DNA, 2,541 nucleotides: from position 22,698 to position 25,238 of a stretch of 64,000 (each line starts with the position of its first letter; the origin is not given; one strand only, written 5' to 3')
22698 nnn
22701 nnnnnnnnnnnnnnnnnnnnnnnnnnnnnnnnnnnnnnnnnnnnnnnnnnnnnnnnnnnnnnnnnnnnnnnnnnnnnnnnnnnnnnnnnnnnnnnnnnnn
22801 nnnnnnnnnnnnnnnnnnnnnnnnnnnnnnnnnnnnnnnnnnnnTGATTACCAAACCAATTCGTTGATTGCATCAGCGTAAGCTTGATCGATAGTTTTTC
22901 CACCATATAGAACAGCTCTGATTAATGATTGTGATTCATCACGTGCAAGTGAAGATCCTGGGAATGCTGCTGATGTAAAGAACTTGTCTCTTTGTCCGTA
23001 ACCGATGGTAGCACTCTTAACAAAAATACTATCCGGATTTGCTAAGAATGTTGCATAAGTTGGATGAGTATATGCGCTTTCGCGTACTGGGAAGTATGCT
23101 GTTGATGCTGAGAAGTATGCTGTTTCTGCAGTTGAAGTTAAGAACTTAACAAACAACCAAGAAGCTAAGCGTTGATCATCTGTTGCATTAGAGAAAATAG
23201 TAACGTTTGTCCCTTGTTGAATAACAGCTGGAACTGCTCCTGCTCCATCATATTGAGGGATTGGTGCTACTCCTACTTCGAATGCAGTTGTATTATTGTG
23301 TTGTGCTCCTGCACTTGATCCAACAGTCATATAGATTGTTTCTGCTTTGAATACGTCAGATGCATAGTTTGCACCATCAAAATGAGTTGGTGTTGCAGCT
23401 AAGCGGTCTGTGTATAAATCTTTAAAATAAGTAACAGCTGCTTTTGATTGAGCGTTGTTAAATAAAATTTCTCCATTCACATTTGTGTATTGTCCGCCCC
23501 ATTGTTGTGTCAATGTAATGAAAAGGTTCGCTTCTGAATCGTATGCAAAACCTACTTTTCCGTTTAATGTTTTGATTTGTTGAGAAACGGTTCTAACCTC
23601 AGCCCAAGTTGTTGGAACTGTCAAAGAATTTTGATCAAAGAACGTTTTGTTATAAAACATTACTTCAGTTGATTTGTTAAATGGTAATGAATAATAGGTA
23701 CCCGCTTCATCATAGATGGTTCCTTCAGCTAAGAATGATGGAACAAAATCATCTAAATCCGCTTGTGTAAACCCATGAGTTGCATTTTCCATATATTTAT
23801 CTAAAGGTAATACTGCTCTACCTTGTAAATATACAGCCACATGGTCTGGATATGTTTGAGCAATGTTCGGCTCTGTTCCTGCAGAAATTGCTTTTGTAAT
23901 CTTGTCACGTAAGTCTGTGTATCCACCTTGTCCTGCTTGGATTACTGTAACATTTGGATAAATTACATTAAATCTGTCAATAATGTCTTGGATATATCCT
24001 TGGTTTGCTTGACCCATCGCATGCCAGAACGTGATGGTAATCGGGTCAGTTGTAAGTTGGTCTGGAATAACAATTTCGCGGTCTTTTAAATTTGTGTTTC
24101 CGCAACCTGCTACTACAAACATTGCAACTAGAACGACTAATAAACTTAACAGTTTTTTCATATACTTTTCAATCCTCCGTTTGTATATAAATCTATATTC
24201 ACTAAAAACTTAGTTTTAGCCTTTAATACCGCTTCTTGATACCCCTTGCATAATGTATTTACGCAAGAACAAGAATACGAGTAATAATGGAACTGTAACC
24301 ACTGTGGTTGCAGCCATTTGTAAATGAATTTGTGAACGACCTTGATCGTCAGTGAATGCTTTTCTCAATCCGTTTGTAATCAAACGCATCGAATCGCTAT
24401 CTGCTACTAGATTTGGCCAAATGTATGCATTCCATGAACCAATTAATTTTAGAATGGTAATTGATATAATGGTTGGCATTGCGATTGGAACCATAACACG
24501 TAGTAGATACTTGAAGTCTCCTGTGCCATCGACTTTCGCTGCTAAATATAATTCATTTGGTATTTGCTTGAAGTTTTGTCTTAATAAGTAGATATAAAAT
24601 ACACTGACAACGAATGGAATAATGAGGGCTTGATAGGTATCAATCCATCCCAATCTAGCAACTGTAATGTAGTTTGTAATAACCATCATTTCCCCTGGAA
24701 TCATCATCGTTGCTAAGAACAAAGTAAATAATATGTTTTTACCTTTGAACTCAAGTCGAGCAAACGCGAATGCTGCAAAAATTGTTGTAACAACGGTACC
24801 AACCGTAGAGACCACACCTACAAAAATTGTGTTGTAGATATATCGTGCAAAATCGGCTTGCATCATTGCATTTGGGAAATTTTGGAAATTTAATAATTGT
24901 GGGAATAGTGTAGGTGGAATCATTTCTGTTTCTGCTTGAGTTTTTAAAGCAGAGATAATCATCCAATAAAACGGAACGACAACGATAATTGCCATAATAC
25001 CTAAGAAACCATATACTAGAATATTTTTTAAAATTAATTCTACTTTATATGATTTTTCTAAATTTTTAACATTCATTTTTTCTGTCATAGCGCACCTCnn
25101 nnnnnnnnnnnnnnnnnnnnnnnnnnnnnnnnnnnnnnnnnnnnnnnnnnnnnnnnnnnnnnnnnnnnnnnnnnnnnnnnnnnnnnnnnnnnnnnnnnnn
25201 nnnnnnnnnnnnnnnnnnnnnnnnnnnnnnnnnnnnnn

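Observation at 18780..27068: Co-oriented surface 'DNA-foraging' cluster: CUT1-type ABC importer + SNase lipoprotein + OB-fold/lamin-tail lipoprotein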

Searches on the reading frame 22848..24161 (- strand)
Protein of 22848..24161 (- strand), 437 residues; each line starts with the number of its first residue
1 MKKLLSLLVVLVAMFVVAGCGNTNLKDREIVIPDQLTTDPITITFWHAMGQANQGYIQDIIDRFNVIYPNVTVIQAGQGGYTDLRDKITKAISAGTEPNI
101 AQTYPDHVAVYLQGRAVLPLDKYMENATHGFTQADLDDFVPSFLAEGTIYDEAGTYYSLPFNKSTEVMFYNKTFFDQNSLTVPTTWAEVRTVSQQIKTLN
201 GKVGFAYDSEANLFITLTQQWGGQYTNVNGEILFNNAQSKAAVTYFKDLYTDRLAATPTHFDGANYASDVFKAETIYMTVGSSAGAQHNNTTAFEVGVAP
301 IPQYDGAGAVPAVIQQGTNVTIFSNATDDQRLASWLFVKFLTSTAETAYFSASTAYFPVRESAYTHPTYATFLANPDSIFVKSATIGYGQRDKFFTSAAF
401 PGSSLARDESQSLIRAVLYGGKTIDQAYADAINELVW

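Call 4: search_protein_families(library=pfam, proteins=[window:22848-24161:-], max_evalue=0.01)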
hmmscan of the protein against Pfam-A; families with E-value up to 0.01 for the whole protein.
window:22848-24161:- (437 aa): 1 family
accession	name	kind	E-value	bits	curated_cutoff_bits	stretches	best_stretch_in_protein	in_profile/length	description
PF13416.11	SBP_bac_8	-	1.2e-40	140.6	27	1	60-370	2-272/279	Bacterial extracellular solute-binding protein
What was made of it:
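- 22848..24161 (-): Solute-binding lipoprotein (437 aa, lipobox VAGC20). It is a CUT1 cluster-D binding protein, closest to the Thermus dinucleotide (UpG)-binding protein. Inferred to bind di- or short oligonucleotides. SBP_bac_8 1e-40 (call 4).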

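Call 5: search_protein_families(library=ncbifam, proteins=[window:22848-24161:-], max_evalue=0.01)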
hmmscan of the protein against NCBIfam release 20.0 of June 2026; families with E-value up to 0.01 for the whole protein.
window:22848-24161:- (437 aa): 6 families
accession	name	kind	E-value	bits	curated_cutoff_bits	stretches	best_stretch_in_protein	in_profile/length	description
NF008211.0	PRK10974.1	equivalog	1.7e-23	82.9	411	1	41-367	27-359/439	sn-glycerol-3-phosphate ABC transporter substrate-binding protein UgpB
TIGR03850.1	bind_CPR_0540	equivalog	8.3e-18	64.2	299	1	2-363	2-367/437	carbohydrate ABC transporter substrate-binding protein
NF045826.1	lipo_P68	equivalog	2.2e-09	36.3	200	1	4-172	7-170/669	P68 family surface lipoprotein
TIGR03851.1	chitin_NgcE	equivalog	3.2e-06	26.3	399.65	1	137-243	137-245/450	N-acetylglucosamine/diacetylchitobiose ABC transporter substrate-binding protein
NF053763.1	ABCarbgalBndGanS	equivalog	0.00063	18.6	700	1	3-205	2-184/420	galactooligosaccharide ABC transporter substrate-binding protein GanS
NF047847.2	SS_mature_LptM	equivalog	0.0024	17.9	27.7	1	1-22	1-22/31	LPS translocon maturation chaperone LptM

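Call 28: search_solved_structures(query=window:22848-24161:-, max_evalue=0.00001, show_alignments=1)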
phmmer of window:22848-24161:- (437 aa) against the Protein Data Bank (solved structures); distinct sequences matched with E-value up to 0.00001: 37.
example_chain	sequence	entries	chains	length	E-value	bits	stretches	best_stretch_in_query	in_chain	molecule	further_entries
7c0x_A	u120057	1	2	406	2.3e-34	122.2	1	29-379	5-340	Sugar ABC transporter, periplasmic sugar-binding protein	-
7c0f_A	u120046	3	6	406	2.6e-34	122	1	29-379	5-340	Sugar ABC transporter, periplasmic sugar-binding protein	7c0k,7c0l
7c0y_A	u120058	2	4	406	3.7e-34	121.6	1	29-379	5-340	Sugar ABC transporter, periplasmic sugar-binding protein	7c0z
7c0v_A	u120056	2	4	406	5e-34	121.1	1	29-379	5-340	Sugar ABC transporter, periplasmic sugar-binding protein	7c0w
7c16_A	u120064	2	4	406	6.5e-34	120.8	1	29-379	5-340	Sugar ABC transporter, periplasmic sugar-binding protein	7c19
7c0t_A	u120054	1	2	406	6.9e-34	120.7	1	29-379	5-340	Sugar ABC transporter, periplasmic sugar-binding protein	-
7c0u_A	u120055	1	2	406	7e-34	120.7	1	29-379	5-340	Sugar ABC transporter, periplasmic sugar-binding protein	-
7c0o_A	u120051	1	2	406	8.7e-34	120.3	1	29-379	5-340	Sugar ABC transporter, periplasmic sugar-binding protein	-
7c0r_A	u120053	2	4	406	1.3e-33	119.7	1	29-379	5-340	Sugar ABC transporter, periplasmic sugar-binding protein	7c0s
7c14_A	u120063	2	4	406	1.8e-33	119.3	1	29-379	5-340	Sugar ABC transporter, periplasmic sugar-binding protein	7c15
9lff_A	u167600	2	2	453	6.8e-22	81.2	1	43-368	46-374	SN-glycerol-3-phophate ABC transporter, periplasmic SN-glycerol-3-phosphate-binding protei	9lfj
7c1b_A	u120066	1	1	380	3.1e-21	79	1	102-379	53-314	Sugar ABC transporter, periplasmic sugar-binding protein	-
4mfi_A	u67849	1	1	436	2.3e-19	72.9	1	43-375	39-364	Sn-glycerol-3-phosphate ABC transporter substrate-binding protein UspB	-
6r1b_B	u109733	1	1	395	2.9e-19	72.5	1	43-375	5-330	Putative Sn-glycerol-3-phosphate-binding lipoprotein UgpB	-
6r1b_A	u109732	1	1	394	2.9e-19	72.5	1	43-375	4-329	Putative Sn-glycerol-3-phosphate-binding lipoprotein UgpB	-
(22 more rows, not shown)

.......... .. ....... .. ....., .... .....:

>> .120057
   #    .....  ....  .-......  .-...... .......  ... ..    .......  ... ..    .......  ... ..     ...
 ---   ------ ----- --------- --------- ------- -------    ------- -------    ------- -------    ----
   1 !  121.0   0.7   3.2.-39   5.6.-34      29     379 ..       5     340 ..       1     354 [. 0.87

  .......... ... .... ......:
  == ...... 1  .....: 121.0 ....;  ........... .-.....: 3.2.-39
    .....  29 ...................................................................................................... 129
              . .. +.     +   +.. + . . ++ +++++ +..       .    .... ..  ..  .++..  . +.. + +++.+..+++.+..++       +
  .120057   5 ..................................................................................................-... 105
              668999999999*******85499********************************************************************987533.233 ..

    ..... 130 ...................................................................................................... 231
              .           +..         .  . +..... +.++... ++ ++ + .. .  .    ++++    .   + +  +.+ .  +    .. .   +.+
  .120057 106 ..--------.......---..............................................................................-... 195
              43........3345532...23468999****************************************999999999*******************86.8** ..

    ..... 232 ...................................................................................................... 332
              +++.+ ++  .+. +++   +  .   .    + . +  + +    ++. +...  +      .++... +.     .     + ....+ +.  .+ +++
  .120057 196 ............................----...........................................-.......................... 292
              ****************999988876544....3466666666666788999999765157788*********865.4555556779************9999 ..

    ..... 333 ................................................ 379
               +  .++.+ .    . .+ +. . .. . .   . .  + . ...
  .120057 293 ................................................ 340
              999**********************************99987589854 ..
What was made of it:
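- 22848..24161 (-): PDB sequence hit to the 7c0x/7c0f series at 2e-34, against UgpB at 7e-22 or weaker (call 28).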

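Call 37: find_homologous_proteins(query=window:22848-24161:-, max_evalue=1e-20)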
Query window:22848-24161:- (437 aa): 2857 proteins with E <= 1e-20 among 8000 candidates; the best 120 are listed.
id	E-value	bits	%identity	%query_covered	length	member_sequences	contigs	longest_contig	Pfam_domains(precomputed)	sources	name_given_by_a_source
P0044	5.1e-286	966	98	100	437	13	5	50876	PF13416.12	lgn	-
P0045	2.0e-219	747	77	100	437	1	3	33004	PF13416.12,PF01547.31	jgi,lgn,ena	jgi:multiple sugar transport system substrate-binding protein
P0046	2.4e-203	694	70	100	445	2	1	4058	PF13416.12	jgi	-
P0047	8.3e-133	461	49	100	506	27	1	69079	PF13416.12,PF01547.31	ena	-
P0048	1.7e-129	450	50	100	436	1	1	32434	PF13416.12,PF01547.31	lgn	-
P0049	6.6e-129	449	47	100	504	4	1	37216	PF13416.12,PF01547.31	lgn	-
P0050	2.3e-117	411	47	100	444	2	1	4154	PF13416.12,PF01547.31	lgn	-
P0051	3.6e-116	407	48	100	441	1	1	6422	PF13416.12,PF01547.31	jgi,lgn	jgi:multiple sugar transport system substrate-binding protein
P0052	7.4e-116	406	47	100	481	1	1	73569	PF13416.12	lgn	-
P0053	1.1e-115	405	46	100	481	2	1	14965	PF13416.12,PF01547.31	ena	-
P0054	4.6e-115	403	46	100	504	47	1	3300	PF13416.12,PF01547.31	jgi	-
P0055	1.6e-114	401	47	100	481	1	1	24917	PF13416.12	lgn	-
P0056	4.1e-113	397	48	100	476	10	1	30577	PF13416.12,PF01547.31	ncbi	ncbi:MAG: extracellular solute-binding protein [Bacilli bacterium]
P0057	6.0e-113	396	46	100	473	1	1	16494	PF13416.12,PF01547.31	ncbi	-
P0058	6.7e-113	396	48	100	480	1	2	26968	PF13416.12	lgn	-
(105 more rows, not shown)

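Call 39: find_related_loci(query=A2, collection=genome_contigs, flank=10000)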
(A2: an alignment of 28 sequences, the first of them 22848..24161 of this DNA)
Query A2 (437 aa) in genome_contigs; peptide patterns used: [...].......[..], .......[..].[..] (x = any residue, [..] = any of these).
498 stretches matched a pattern; 487 encode a relative of the query (tblastn E <= 1e-3); the best 80 are kept; 80 distinct loci.
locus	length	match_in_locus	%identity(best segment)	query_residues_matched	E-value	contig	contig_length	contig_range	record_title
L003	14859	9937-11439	49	5-435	4e-140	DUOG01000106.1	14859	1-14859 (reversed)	MAG TPA_asm: Acholeplasmataceae bacterium isolate AS08sgBPME_156 253736_AS08, whole genome shotgun sequence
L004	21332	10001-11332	48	1-437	1e-127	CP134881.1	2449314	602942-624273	Mycoplasmatota bacterium WC44 chromosome, complete genome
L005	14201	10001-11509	46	1-435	1e-123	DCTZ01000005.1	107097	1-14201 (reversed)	MAG TPA_asm: Bacillales bacterium UBA1427 UBA1427_contig_2661, whole genome shotgun sequence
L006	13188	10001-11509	46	1-435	9e-123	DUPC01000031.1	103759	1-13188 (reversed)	MAG TPA_asm: Acholeplasmataceae bacterium isolate AS08sgBPME_277 106396_AS08, whole genome shotgun sequence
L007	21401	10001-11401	47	9-437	2e-121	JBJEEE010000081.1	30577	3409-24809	MAG: Bacilli bacterium isolate LOHA10_bin.030 NODE_445_length_30577_cov_9.104941, whole genome shotgun sequence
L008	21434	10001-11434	44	1-437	6e-121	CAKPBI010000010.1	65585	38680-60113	MAG: uncultured Bacilli bacterium isolate REFINED_METABAT215_TOP10_CONTIGS_1500_ASSEMBLY_K77_MERGED__Hadza_MoBio_hadza-I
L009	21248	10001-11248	47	28-435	8e-117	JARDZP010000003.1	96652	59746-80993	MAG: Haloplasmataceae bacterium isolate L_E1_T20_COA1_bin.182 scaffold_313, whole genome shotgun sequence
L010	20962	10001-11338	46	1-435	3e-113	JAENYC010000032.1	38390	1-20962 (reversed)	MAG: Haloplasma contractile isolate B5_bin.1 B5_bin1_NODE_313_length_38390_cov_10.183566, whole genome shotgun sequence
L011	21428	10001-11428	44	4-435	3e-112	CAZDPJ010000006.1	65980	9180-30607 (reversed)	MAG TPA_asm: uncultured Staphylococcaceae bacterium isolate SRP313737_co1_111 genome assembly, contig: NODE_715_length_6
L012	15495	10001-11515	41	1-435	4e-111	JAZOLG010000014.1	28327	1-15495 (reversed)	MAG: Bacilli bacterium isolate T1900045656_YK20190350.MAGScoT_cleanbin_000009 SGB_8238_k141_27269, whole genome shotgun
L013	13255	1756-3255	43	1-437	1e-110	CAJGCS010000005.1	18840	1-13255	MAG: uncultured Bacilli bacterium isolate MAG36 genome assembly, contig: k141_1457685_length_18840_cov_18.4729, whole ge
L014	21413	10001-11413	45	4-437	6e-114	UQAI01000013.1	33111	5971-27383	uncultured Mollicutes bacterium isolate UMGS75 genome assembly, contig: NODE_245_length_33111_cov_9.995735, whole genome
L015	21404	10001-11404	44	1-432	4e-109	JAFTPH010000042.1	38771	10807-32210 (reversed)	MAG: Bacilli bacterium isolate RGIG4026 Roe_deer_Cecum-5__c349222, whole genome shotgun sequence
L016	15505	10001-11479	40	1-435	6e-109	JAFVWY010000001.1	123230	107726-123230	MAG: Bacilli bacterium isolate RGIG5470 Sheep_Colon-5__c216, whole genome shotgun sequence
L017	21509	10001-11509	40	4-435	7e-108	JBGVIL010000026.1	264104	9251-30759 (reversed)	MAG: Bacilli bacterium isolate fecal_MAG_320 fecal_MAG_320_contig_0027, whole genome shotgun sequence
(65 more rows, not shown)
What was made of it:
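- Tried and rejected: The SBP alignment was used as the anchor instead (call 39).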

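Call 69: predict_structure(alignment_id=A2)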
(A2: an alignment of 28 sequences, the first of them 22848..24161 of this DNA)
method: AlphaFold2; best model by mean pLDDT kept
length: 437 residues; sequences in the alignment: 28
mean_pLDDT: 93.2   pTM: 0.88
mean pLDDT of the five models: 93.2, 92.6, 92.2, 92.2, 91.7
residues with pLDDT >= 90: 380; 70-90: 39; 50-70: 13; < 50: 5
segments of 3 or more residues with pLDDT < 50: 18-22
pLDDT, mean of each block of 10 residues (from residue 1): 72 57 62 95 95 93 98 96 93 95 93 91 96 97 96 95 97 98 98 98 96 97 94 96 98 96 85 97 94 97 97 95 96 98 97 95 97 94 97 94 90 97 98 90
secondary structure, 60 per line:
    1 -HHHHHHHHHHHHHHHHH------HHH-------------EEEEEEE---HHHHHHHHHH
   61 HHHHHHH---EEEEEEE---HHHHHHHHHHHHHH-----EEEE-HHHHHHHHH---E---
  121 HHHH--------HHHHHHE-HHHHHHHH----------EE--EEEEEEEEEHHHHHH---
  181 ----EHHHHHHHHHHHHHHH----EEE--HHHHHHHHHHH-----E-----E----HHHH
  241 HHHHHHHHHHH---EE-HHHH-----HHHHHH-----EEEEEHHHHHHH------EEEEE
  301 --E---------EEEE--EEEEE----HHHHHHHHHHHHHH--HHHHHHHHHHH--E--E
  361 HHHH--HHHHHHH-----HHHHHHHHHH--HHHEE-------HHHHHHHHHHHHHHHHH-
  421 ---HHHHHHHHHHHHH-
elements in order: H2-18 E41-47 H51-67 E71-77 H81-94 E100-103 H105-113 H121-124 H133-138 H141-148 E163-171 H172-177 H186-200 E205-207 H210-220 H237-251 H258-261 H267-272 E278-282 H283-289 E296-300 E313-316 E319-323 H328-341 H344-354 H361-364 H367-373 H379-388 H403-419 H424-436
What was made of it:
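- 22848..24161 (-): AF2 model pLDDT 93 (call 69).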

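Call 71: fold_search(model_id=the predicted structure, library=pdb)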
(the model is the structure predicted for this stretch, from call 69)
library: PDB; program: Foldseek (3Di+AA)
matches with E <= 10: 1641; with E <= 0.001: 1100
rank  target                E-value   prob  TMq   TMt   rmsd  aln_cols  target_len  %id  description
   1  7c0z_B                6.4e-30  1.00  0.77  0.85   3.1       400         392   24  Crystal structure of a dinucleotide-binding protein (Y246A) of ABC transporter endogenously bound to uridylyl-3'-5'-ph (released 2021-03-10)
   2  7c0v_A                2.4e-29  1.00  0.76  0.84   5.1       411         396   24  Crystal structure of a dinucleotide-binding protein (Y224A) of ABC transporter endogenously bound to uridylyl-3'-5'-ph (released 2021-03-10)
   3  7c0l_A                4.9e-29  1.00  0.77  0.85   3.3       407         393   24  Crystal structure of a dinucleotide-binding protein of ABC transporter endogenously bound to uridylyl-3'-5'-phospho-gu (released 2021-03-10)
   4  7c14_A                5.8e-29  1.00  0.77  0.84   5.1       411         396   24  Crystal structure of a dinucleotide-binding protein (Q274A) of ABC transporter endogenously bound to uridylyl-3'-5'-ph (released 2021-03-10)
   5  7c0v_B                6.1e-29  1.00  0.77  0.85   3.9       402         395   24  Crystal structure of a dinucleotide-binding protein (Y224A) of ABC transporter endogenously bound to uridylyl-3'-5'-ph (released 2021-03-10)
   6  7c0t_A                9.0e-29  1.00  0.77  0.84   3.1       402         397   25  Crystal structure of a dinucleotide-binding protein (N81A) of ABC transporter endogenously bound to uridylyl-3'-5'-pho (released 2021-03-10)
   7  7c16_A                1.0e-28  1.00  0.76  0.84   6.4       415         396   25  Crystal structure of a dinucleotide-binding protein (Y224A/Y246A) of ABC transporter endogenously bound to uridylyl-3' (released 2021-03-10)
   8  7c0t_B                1.1e-28  1.00  0.76  0.84   6.4       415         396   25  Crystal structure of a dinucleotide-binding protein (N81A) of ABC transporter endogenously bound to uridylyl-3'-5'-pho (released 2021-03-10)
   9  7c0f_A                1.4e-28  1.00  0.76  0.84   3.9       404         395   25  Crystal structure of a dinucleotide-binding protein of ABC transporter endogenously bound to uridylyl-3'-5'-phospho-gu (released 2021-03-10)
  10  7c0w_B                1.6e-28  1.00  0.77  0.84   3.3       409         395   24  Crystal structure of a dinucleotide-binding protein (Y224A) of ABC transporter endogenously bound to uridylyl-3'-5'-ph (released 2021-03-10)
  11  7c0o_A                1.6e-28  1.00  0.77  0.84   6.4       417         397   24  Crystal structure of a dinucleotide-binding protein (Y56F) of ABC transporter endogenously bound to uridylyl-3'-5'-pho (released 2021-03-10)
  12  7c16_B                2.2e-28  1.00  0.76  0.84   3.1       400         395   25  Crystal structure of a dinucleotide-binding protein (Y224A/Y246A) of ABC transporter endogenously bound to uridylyl-3' (released 2021-03-10)
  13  7c0k_A                2.7e-28  1.00  0.77  0.84   5.2       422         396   25  Crystal structure of a dinucleotide-binding protein of ABC transporter endogenously bound to uridylyl-3'-5'-phospho-gu (released 2021-03-10)
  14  7c14_B                3.0e-28  1.00  0.77  0.84   3.9       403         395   24  Crystal structure of a dinucleotide-binding protein (Q274A) of ABC transporter endogenously bound to uridylyl-3'-5'-ph (released 2021-03-10)
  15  7c15_A                3.2e-28  1.00  0.77  0.84   5.2       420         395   24  Crystal structure of a dinucleotide-binding protein (Q274A) of ABC transporter endogenously bound to uridylyl-3'-5'-ph (released 2021-03-10)
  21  7c0x_A                4.7e-28  1.00  0.77  0.85   3.9       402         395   24  Crystal structure of a dinucleotide-binding protein (T240A) of ABC transporter endogenously bound to uridylyl-3'-5'-ph (released 2021-03-10)
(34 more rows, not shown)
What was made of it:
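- On CUT1 ABC importer (TC 3.A.1.1): Calls 4, 5, 28, 71.
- On U3GBP-type dinucleotide-binding SBP: Calls 28, 71.
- Maltose and oligosaccharide binders are more distant than the U3G and UgpB proteins (calls 28, 71).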

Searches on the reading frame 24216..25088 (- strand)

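Call 4: search_protein_families(library=pfam, proteins=[window:24216-25088:-], max_evalue=0.01)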
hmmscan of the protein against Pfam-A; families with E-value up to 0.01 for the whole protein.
window:24216-25088:- (290 aa): 1 family
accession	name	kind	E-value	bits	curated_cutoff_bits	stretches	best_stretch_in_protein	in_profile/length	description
PF00528.27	BPD_transp_1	-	3.1e-16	60.1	26.4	1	103-284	6-183/184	Binding-protein-dependent transport system inner membrane component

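Call 5: search_protein_families(library=ncbifam, proteins=[window:24216-25088:-], max_evalue=0.01)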
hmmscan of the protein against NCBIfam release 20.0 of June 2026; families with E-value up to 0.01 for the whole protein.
window:24216-25088:- (290 aa): 12 families
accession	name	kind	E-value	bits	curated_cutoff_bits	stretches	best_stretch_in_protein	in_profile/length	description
NF008210.0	PRK10973.1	equivalog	1.4e-32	113.5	297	1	27-284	14-277/281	sn-glycerol-3-phosphate ABC transporter permease UgpE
NF040932.1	ABC_arch_GlcU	equivalog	8.8e-28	97.7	340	1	23-284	3-265/272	glucose ABC transporter permease GlcU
NF008231.0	PRK10998.1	equivalog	1e-18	68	261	1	38-290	29-296/296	maltose ABC transporter permease MalG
TIGR01581.1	Mo_ABC_porter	hypoth_equivalog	6.4e-11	42.2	210.3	1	67-216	6-169/225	ABC transporter permease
NF007047.0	PRK09500.1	equivalog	3.3e-08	33.5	326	1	24-215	6-193/257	spermidine/putrescine ABC transporter permease PotC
NF040839.1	tungstate_WtpB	equivalog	2.3e-07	30.7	340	1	67-214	29-189/251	tungstate ABC transporter permease WtpB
NF007044.0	PRK09497.1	equivalog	9.3e-06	25.3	348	1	150-270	148-264/285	spermidine/putrescine ABC transporter permease PotB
NF006939.0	PRK09421.1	equivalog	1.1e-05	25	262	1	82-215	10-158/230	molybdate ABC transporter permease subunit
TIGR02141.1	modB_ABC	equivalog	1.6e-05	24.7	182.6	1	88-214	4-144/208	molybdate ABC transporter permease subunit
NF011624.0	PRK15050.1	equivalog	0.00022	20.4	247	0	171-222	182-233/297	2-aminoethylphosphonate ABC transporter permease subunit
TIGR03262.1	PhnU2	equivalog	0.0003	19.6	593.25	0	169-213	428-472/546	putative 2-aminoethylphosphonate ABC transporter permease subunit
NF040931.1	ABC_arch_GlcT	equivalog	0.0036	17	360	0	123-238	123-231/278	glucose ABC transporter permease GlcT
